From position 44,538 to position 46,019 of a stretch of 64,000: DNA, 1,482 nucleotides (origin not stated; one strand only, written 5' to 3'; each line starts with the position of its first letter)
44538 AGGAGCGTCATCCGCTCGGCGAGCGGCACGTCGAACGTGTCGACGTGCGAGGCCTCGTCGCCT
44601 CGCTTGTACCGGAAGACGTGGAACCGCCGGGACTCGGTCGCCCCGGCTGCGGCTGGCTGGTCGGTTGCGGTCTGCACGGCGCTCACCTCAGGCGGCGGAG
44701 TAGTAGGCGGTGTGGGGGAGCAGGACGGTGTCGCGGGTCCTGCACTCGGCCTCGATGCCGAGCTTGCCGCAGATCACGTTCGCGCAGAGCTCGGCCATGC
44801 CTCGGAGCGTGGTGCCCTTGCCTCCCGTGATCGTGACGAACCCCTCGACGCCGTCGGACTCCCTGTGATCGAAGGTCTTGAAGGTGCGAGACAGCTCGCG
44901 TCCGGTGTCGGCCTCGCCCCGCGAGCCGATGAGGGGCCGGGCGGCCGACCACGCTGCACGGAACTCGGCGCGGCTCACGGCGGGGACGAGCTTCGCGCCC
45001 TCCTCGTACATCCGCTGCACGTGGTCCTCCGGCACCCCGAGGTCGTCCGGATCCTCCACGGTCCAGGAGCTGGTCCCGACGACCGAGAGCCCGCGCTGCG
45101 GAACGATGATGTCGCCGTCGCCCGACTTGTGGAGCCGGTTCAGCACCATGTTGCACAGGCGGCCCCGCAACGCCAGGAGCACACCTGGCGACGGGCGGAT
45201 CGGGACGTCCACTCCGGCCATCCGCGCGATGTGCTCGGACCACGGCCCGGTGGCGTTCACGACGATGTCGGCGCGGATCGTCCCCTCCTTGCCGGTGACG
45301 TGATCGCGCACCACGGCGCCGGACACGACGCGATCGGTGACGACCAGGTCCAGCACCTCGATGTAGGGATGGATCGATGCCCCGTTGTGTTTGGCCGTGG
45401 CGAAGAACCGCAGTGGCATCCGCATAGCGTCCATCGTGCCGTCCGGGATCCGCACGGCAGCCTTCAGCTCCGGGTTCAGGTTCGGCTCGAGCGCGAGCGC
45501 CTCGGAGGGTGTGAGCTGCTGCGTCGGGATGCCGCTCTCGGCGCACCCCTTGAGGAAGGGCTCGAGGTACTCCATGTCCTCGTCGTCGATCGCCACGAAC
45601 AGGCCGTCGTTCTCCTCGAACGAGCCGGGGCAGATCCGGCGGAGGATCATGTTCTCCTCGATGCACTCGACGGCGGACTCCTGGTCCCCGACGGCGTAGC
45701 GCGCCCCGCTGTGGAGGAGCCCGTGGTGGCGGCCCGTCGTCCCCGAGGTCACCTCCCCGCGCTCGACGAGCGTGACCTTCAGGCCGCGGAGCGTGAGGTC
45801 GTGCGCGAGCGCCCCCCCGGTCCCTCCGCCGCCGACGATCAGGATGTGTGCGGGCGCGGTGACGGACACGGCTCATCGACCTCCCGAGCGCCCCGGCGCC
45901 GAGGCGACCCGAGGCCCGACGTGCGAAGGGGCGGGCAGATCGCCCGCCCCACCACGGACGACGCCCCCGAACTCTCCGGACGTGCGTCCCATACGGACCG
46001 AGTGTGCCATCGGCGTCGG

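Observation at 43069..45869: Chimeric glycerol-3-phosphate dehydrogenase: GlpA-type flavoprotein coupled to SdhB/SdhC/SdhD-type subunits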

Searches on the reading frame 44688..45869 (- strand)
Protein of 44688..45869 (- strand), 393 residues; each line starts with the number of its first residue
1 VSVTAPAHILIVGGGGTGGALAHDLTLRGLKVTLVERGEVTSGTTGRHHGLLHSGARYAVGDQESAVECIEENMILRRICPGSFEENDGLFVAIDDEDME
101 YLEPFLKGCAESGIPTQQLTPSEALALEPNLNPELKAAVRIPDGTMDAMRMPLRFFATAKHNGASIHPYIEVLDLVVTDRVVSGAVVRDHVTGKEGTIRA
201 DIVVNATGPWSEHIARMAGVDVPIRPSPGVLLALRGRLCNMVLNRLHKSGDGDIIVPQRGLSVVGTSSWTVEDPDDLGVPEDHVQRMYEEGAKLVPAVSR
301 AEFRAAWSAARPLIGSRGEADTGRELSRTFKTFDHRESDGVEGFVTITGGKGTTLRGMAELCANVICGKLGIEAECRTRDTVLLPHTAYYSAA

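Call 3: search_protein_families(library=pfam, proteins=[window:44688-45869:-], max_evalue=0.01)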
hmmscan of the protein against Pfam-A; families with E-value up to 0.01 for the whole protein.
window:44688-45869:- (393 aa): 8 families
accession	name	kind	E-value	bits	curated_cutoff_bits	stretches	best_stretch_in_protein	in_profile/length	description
PF01266.30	DAO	-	1.1e-49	170.4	27.9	1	9-350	2-335/353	FAD dependent oxidoreductase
PF00890.30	FAD_binding_2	-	4.1e-12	46.4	20.4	2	147-223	140-207/414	FAD binding domain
PF01494.25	FAD_binding_3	-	4.1e-07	30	22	1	8-50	3-44/349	FAD binding domain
PF07992.20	Pyr_redox_2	-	0.0001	22.3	26.1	1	7-39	143-175/291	Pyridine nucleotide-disulphide oxidoreductase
PF13450.12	NAD_binding_8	-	0.00047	20.8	21.9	1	11-51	1-43/68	NAD(P)-binding Rossmann-like domain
PF00070.33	Pyr_redox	-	0.0028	18.6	22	1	8-39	1-32/82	Pyridine nucleotide-disulphide oxidoreductase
PF02558.23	ApbA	-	0.0047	17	22.2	1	9-42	1-33/150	Ketopantoate reductase PanE/ApbA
PF12831.13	FAD_oxidored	-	0.0069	16.2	27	0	9-45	2-38/416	FAD dependent oxidoreductase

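Call 4: search_protein_families(library=ncbifam, proteins=[window:44688-45869:-], max_evalue=0.01)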
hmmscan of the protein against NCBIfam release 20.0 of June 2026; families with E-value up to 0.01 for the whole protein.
window:44688-45869:- (393 aa): 33 families (the best 25 are shown)
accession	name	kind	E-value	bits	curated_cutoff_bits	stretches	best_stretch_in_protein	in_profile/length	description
TIGR03377.1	glycerol3P_GlpA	equivalog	6.5e-132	440.8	552.8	1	8-386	1-378/530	anaerobic glycerol-3-phosphate dehydrogenase subunit GlpA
NF008313.0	PRK11101.1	equivalog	2.8e-114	382.7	425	1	7-383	9-386/548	anaerobic glycerol-3-phosphate dehydrogenase subunit A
NF008899.0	PRK12266.1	equivalog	7.1e-24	84.1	360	2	124-383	125-392/508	glycerol-3-phosphate dehydrogenase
NF033461.1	glycerol3P_ox_1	equivalog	6.4e-23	80.8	840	1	8-321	20-356/607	type 1 glycerol-3-phosphate oxidase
TIGR02352.1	thiamin_ThiO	equivalog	4.6e-22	78.6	250.8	1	9-312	1-304/351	glycine oxidase ThiO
NF009906.0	PRK13369.1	equivalog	1.2e-18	66.9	352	2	130-367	136-375/502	glycerol-3-phosphate dehydrogenase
NF033460.1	glycerol3P_ox_II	equivalog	2e-16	60.1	460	1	9-313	4-317/361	type 2 glycerol-3-phosphate oxidase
NF008726.1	PRK11728.1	equivalog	2.7e-13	49.5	299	1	8-225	2-216/389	L-2-hydroxyglutarate oxidase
NF001933.0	PRK00711.1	subfamily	1.4e-09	37.5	383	1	105-230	153-276/429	D-amino acid dehydrogenase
TIGR03364.1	HpnW_proposed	hypoth_equivalog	2.7e-08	33.3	285.1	1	8-143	2-138/365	TIGR03364 family FAD-dependent oxidoreductase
NF041080.1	DGGGPL_reductase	equivalog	1.4e-07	30.7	580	1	145-209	91-155/447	digeranylgeranylglycerophospholipid reductase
NF008425.0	PRK11259.1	equivalog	5.5e-07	28.9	257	1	8-224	6-216/377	N-methyl-L-tryptophan oxidase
NF009074.0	PRK12409.1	equivalog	6.3e-07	28.9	494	0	107-229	154-276/410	D-amino acid dehydrogenase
TIGR01373.1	soxB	subfamily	7.8e-06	25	529.45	1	9-308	33-336/407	sarcosine oxidase subunit beta family protein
NF004780.0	PRK06126.1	subfamily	8.8e-06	24.3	445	1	4-42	6-44/552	hypothetical protein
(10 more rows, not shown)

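Call 5: find_homologous_proteins(query=window:44688-45869:-, max_evalue=1e-20)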
Query window:44688-45869:- (393 aa): 6680 proteins with E <= 1e-20 among 8000 candidates; the best 120 are listed.
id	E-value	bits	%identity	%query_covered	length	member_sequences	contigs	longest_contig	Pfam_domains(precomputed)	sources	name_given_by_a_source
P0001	7.5e-262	886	100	100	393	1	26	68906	PF01266.31,PF00890.31,PF01494.26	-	-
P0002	1.1e-261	885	100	100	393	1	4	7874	PF01266.31,PF00890.31,PF01494.26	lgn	-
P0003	1.1e-258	876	99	100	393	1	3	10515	PF01266.31,PF00890.31,PF01494.26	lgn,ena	-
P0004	5.1e-258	873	99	100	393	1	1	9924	PF01266.31,PF00890.31,PF01494.26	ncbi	-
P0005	2.8e-257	871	98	100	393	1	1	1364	PF01266.31,PF00890.31,PF01494.26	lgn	-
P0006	3.2e-252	854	95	100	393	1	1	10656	PF01266.31,PF00890.31,PF01494.26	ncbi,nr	ncbi:MAG TPA: FAD-dependent oxidoreductase [Actinomycetota bacterium]|nr:FAD-dependent oxidoreductas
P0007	2.7e-251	851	95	100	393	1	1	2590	PF01266.31,PF00890.31,PF01494.26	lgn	-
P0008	2.7e-251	851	95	100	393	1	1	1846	PF01266.31,PF00890.31,PF01494.26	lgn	-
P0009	5.2e-251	850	95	100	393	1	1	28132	PF01266.31,PF00890.31,PF01494.26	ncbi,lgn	-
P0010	8.1e-251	850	95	100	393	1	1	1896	PF01266.31,PF00890.31,PF01494.26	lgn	-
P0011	1.0e-250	849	95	100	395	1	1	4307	PF01266.31,PF00890.31,PF01494.26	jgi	jgi:glycerol-3-phosphate dehydrogenase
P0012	1.2e-250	849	95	100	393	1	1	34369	PF01266.31,PF00890.31,PF01494.26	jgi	jgi:glycerol-3-phosphate dehydrogenase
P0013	1.2e-250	849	95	100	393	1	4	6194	PF01266.31,PF00890.31,PF01494.26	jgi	-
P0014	2.2e-250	848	94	100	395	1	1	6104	PF01266.31,PF00890.31,PF01494.26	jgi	-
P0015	2.1e-248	842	94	100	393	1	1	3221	PF01266.31,PF00890.31,PF01494.26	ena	-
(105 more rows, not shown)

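Call 11: search_solved_structures(query=window:44688-45869:-, max_evalue=0.001, show_alignments=1)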
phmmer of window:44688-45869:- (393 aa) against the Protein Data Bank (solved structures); distinct sequences matched with E-value up to 0.001: 20.
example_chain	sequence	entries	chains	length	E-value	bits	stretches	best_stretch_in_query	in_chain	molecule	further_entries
3da1_A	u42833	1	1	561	4.4e-21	78.5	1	8-379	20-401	Glycerol-3-phosphate dehydrogenase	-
1y56_B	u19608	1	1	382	1.9e-20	76.3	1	7-229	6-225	sarcosine oxidase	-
2rgh_A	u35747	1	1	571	2.6e-20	75.9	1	8-370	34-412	Alpha-Glycerophosphate Oxidase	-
4ysh_A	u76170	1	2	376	1.5e-19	73.5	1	8-313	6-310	Glycine oxidase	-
2rgo_A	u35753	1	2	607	7e-18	67.9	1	8-323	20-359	Alpha-Glycerophosphate Oxidase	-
7cyx_A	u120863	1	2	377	3.1e-14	55.9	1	9-314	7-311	Glycine oxidase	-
2qcu_A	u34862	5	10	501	4.7e-11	45.4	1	187-363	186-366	Aerobic glycerol-3-phosphate dehydrogenase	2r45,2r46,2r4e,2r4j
4x9m_A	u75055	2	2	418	4.1e-09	39.1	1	8-312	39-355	L-alpha-glycerophosphate oxidase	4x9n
1pj5_A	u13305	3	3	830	1.2e-07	34.2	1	7-226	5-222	N,N-dimethylglycine oxidase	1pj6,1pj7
3gsi_A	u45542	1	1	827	2.2e-07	33.3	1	8-226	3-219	N,N-dimethylglycine oxidase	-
3dme_A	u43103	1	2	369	3.6e-07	32.6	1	9-217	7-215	conserved exported protein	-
5l46_A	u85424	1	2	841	3.4e-06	29.4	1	7-226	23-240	Dimethylglycine dehydrogenase, mitochondrial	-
4p9s_A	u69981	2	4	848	6.3e-06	28.5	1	7-226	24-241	Dimethylglycine dehydrogenase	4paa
4pab_A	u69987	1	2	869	1e-05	27.8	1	7-226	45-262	Dimethylglycine dehydrogenase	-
5fjm_A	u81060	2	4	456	4.7e-05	25.7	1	6-224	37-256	L-AMINO ACID DEAMINASE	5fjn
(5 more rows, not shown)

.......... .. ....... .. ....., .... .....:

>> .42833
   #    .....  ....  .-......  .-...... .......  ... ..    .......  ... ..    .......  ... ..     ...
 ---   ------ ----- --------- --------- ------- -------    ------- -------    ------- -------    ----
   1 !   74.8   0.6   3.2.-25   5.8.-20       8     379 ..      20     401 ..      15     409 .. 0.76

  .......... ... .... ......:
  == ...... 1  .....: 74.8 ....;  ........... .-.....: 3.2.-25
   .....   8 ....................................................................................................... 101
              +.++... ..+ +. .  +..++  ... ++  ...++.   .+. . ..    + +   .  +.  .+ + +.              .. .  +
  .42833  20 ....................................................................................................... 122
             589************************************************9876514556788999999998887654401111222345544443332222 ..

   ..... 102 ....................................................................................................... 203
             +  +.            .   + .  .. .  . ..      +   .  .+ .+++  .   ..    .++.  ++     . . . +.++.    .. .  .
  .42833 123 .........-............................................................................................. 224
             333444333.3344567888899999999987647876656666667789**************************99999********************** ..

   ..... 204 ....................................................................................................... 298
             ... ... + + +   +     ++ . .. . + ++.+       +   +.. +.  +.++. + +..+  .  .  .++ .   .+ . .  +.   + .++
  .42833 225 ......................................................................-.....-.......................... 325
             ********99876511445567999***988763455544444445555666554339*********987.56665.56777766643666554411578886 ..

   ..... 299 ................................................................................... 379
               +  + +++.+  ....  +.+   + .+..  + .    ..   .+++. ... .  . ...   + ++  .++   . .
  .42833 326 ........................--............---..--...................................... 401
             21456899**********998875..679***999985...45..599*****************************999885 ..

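Call 21: search_protein_representatives(protein=window:44688-45869:-)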
Query: 393 residues. Proteins with E-value up to 0.001 (for the whole library): 11366; up to 1e-10: 3862; up to 1e-30: 481. The best 150 are listed.
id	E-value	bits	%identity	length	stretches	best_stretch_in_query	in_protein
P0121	6.6e-200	680.3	76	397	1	6-392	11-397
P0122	3.1e-127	441.1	49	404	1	7-391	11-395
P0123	3.4e-112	391.6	49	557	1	8-383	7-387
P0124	1.5e-105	369.7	50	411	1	9-387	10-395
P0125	2.5e-105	369.0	51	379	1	9-385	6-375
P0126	4.7e-105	368.1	45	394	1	3-393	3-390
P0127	3.8e-104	365.1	48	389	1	6-390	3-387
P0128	4.3e-101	355.1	57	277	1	9-282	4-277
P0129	6.3e-101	354.5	45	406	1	8-390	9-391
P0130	1.1e-100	353.7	48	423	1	8-381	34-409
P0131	5.7e-100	351.4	75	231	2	253-391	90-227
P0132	1.8e-98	346.4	56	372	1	8-297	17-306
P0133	3.7e-97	342.1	44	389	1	3-390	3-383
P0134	3.8e-97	342.0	46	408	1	8-385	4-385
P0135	6.7e-97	341.2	45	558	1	8-380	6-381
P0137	6.6e-96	338.0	44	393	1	7-384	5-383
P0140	5.2e-94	331.7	43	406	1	8-391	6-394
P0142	1.7e-93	330.0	42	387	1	9-386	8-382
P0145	3.0e-91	322.7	43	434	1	9-385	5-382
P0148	9.4e-90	317.7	42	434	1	8-380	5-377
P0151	4.3e-88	312.3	40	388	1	8-386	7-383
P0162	5.2e-84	298.8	42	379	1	10-383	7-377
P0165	6.7e-84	298.4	42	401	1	7-383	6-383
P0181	1.0e-80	287.9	39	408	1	8-385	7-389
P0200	1.5e-75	271.0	37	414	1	7-382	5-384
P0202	4.3e-75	269.5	41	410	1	8-383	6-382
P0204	7.3e-75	268.7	40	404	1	8-383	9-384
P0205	9.0e-75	268.4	41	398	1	7-380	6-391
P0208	2.6e-74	266.9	36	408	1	8-385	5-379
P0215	4.2e-73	262.9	42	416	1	7-382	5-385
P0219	1.1e-72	261.6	36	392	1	9-384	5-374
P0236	1.1e-69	251.7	37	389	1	4-382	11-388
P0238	1.4e-69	251.3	39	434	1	9-381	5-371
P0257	1.2e-65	238.4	37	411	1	8-371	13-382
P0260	3.2e-65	236.9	37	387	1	8-383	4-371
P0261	3.6e-64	233.5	34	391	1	8-380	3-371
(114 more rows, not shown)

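Call 25: find_related_loci(query=A1, collection=genome_contigs, flank=8000)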
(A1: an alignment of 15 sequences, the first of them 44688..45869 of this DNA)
Query A1 (393 aa) in genome_contigs; peptide patterns used: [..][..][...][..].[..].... (x = any residue, [..] = any of these).
600 stretches matched a pattern (row limit reached: there are more); 599 encode a relative of the query (tblastn E <= 1e-3); the best 80 are kept; 80 distinct loci.
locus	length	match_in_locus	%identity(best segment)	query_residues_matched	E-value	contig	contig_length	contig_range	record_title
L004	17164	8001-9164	84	5-392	0e+0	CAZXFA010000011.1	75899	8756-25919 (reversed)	MAG TPA_asm: uncultured Actinomycetes bacterium isolate SRP321284_co1_126 genome assembly, contig: NODE_381_length_75899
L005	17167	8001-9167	81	2-391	0e+0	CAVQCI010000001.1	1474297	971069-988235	MAG: uncultured Actinomycetes bacterium isolate MFD02199.bin.2.161 genome assembly, contig: contig_10328, whole genome s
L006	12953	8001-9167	80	2-391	0e+0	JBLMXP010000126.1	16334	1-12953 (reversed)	MAG: Planctomycetaceae bacterium isolate MAG253 PRJNA957066_bin34_renamed_125, whole genome shotgun sequence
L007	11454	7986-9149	78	8-390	0e+0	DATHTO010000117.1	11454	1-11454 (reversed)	MAG TPA_asm: Actinomycetota bacterium isolate SMAG_U16079 k141_448529, whole genome shotgun sequence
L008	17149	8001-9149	77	8-392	0e+0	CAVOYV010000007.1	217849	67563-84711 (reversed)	MAG: uncultured Actinomycetes bacterium isolate MFD09779.bin.2.169 genome assembly, contig: contig_86266, whole genome s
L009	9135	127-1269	80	7-386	0e+0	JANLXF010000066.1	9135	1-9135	MAG: Actinomycetes bacterium isolate OTE_20_metabat_100 OTE_20_k141_32802, whole genome shotgun sequence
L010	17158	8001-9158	77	7-392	0e+0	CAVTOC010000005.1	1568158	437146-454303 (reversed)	MAG: uncultured Actinomycetes bacterium isolate MFD00822.bin.2.15 genome assembly, contig: contig_51067, whole genome sh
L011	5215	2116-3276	76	5-392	0e+0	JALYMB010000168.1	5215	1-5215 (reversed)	MAG: Actinomycetota bacterium isolate AFD bin54 SD1486_k127_471917, whole genome shotgun sequence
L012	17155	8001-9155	76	8-392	0e+0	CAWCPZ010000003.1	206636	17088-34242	MAG: uncultured Actinomycetes bacterium isolate MFD05176.bin.1.125 genome assembly, contig: contig_152574, whole genome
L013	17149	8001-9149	77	4-387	0e+0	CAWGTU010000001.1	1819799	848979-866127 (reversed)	MAG: uncultured Actinomycetes bacterium isolate MFD09779.bin.1.204 genome assembly, contig: contig_2651, whole genome sh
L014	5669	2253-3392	76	2-382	0e+0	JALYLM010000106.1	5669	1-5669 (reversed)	MAG: Actinomycetota bacterium isolate AFD bin39 SD1484-86_k127_1957526, whole genome shotgun sequence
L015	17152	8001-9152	73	5-390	0e+0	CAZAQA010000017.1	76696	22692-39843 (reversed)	MAG TPA_asm: uncultured Anaerolineae bacterium isolate binchicken_co64_79 genome assembly, contig: NODE_148_length_76696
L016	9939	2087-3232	71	8-391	0e+0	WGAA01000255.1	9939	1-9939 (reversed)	MAG: Anaerolineae bacterium isolate S143_38 k151_434979, whole genome shotgun sequence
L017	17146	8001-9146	73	8-391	0e+0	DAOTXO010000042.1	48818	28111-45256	MAG TPA_asm: Anaerolineae bacterium isolate H21_261 k133_2340047, whole genome shotgun sequence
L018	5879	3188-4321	75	8-386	0e+0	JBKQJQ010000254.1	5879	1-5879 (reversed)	MAG: Solirubrobacteraceae bacterium isolate BOr3G3H3I__bin_18 BOr3G3H3I_000000130691, whole genome shotgun sequence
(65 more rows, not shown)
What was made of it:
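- Tried and rejected: Its top 80 loci are all bacterial (call 25).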

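Call 31: list_cluster_members(proteins=[P0122, P0126, P0142, P0125, P0148, P0145, P0238, P0219, P0261, P0202])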
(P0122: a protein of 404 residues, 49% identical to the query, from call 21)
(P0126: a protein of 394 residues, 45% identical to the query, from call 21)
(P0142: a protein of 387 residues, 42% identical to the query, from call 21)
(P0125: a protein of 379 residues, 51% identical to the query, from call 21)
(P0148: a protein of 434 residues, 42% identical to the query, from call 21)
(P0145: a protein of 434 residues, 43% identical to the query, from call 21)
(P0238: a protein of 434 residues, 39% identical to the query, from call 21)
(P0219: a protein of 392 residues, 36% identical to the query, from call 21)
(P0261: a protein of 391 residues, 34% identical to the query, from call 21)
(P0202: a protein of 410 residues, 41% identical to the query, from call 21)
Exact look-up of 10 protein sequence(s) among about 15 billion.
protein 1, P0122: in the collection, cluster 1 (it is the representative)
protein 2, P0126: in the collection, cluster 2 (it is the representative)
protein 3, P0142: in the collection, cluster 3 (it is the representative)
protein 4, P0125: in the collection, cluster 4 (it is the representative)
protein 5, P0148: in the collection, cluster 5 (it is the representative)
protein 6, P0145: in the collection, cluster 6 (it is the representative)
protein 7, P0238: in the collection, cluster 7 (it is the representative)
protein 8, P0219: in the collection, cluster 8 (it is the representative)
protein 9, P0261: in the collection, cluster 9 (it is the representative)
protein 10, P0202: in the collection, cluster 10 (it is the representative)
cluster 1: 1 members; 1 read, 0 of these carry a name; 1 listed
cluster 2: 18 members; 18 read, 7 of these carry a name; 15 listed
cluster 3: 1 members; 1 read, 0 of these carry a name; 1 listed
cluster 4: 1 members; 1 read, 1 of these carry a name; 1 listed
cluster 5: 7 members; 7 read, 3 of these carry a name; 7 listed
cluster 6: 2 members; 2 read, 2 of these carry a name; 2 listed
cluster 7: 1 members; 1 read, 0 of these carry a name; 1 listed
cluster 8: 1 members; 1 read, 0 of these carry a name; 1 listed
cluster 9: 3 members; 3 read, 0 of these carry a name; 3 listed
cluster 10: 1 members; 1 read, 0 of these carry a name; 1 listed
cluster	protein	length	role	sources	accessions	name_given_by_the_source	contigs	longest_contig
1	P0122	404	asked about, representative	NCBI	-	-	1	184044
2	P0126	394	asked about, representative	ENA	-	-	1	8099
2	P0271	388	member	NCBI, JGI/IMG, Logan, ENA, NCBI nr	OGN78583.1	MAG: hypothetical protein A2X24_08475 [Chloroflexi bacterium GWB2_54_36]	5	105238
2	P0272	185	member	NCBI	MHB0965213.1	MAG: FAD-dependent oxidoreductase, partial [Bellilinea sp.]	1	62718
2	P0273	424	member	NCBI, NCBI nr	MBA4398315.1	MAG: FAD-dependent oxidoreductase [Anaerolinea sp.] | FAD-dependent oxidoreductase [Anaerolinea sp.]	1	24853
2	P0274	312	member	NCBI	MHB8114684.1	MAG: FAD-dependent oxidoreductase, partial [Bellilinea sp.]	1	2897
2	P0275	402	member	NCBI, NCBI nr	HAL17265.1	MAG TPA: FAD-dependent oxidoreductase [Anaerolineaceae bacterium] | FAD-dependent oxidoreductase [Anaerolineaceae bacterium]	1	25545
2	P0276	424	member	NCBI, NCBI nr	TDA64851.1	MAG: FAD-dependent oxidoreductase [Chloroflexi bacterium] | MAG: FAD-dependent oxidoreductase [Chloroflexota bacterium]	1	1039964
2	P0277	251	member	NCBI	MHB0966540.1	MAG: FAD-dependent oxidoreductase, partial [Bellilinea sp.]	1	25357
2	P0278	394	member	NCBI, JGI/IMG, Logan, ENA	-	-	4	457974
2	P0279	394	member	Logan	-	-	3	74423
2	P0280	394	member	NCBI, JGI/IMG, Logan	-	-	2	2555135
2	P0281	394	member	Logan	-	-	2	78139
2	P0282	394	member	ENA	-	-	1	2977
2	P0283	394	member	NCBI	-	-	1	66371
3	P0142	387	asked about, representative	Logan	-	-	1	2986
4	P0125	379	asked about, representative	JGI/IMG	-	glycerol-3-phosphate dehydrogenase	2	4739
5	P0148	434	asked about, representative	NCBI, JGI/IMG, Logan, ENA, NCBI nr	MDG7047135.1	MAG: FAD-dependent oxidoreductase [Nitrososphaerota archaeon] | glycerol-3-phosphate dehydrogenase | FAD-dependent oxidoreductase [Nitrososphaerota archaeon]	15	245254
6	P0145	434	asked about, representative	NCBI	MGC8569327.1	MAG: FAD-dependent oxidoreductase [Nitrososphaeria archaeon]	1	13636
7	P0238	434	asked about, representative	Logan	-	-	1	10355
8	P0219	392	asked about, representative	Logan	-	-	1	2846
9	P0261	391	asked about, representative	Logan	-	-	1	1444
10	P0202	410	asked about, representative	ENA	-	-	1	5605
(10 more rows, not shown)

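Call 32: find_encoding_contigs(protein=P0148, flank=5000, max_places=3)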
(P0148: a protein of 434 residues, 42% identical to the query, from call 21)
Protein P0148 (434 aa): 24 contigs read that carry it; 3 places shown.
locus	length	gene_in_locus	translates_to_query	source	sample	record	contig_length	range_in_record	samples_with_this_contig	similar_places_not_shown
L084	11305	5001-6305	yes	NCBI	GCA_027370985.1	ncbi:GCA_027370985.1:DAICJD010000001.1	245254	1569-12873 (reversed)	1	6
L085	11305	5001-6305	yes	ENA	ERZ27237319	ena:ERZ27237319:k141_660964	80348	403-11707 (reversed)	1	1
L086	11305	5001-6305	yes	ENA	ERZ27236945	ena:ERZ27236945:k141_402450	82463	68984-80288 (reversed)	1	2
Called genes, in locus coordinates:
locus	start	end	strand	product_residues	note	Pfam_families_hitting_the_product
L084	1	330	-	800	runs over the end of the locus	PF02463:SMC_N (weak), PF13476:AAA_23, PF13166:AAA_13, PF13558:SbcC_Walker_B (faint)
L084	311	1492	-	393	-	PF00149:Metallophos, PF12850:Metallophos_2 (weak)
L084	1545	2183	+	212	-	-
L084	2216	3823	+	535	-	PF06418:CTP_synth_N, PF00117:GATase, PF07722:Peptidase_C26 (faint)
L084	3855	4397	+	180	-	PF04434:SWIM (weak)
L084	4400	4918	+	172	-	PF22769:DCD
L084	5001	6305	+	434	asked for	PF01266:DAO, PF01494:FAD_binding_3 (faint), PF07992:Pyr_redox_2 (faint), PF12831:FAD_oxidored (faint), PF13450:NAD_binding_8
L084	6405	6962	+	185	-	PF01227:GTP_cyclohydroI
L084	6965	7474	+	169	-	PF01872:RibD_C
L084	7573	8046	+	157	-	PF11485:STK_08120-like (faint), PF06240:COXG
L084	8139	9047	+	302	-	PF02463:SMC_N (faint), PF00005:ABC_tran, PF13175:AAA_15 (faint), PF13304:AAA_21 (weak)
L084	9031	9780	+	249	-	PF01061:ABC2_membrane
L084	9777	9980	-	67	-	PF07311:Dodecin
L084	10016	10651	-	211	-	PF00069:Pkinase (weak)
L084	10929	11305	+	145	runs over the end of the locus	-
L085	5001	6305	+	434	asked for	PF01266:DAO, PF01494:FAD_binding_3 (faint), PF07992:Pyr_redox_2 (faint), PF12831:FAD_oxidored (faint), PF13450:NAD_binding_8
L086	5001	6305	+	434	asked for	PF01266:DAO, PF01494:FAD_binding_3 (faint), PF07992:Pyr_redox_2 (faint), PF12831:FAD_oxidored (faint), PF13450:NAD_binding_8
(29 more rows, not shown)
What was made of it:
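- Tried and rejected: P0148 is the archaeal CoxG type (call 32).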
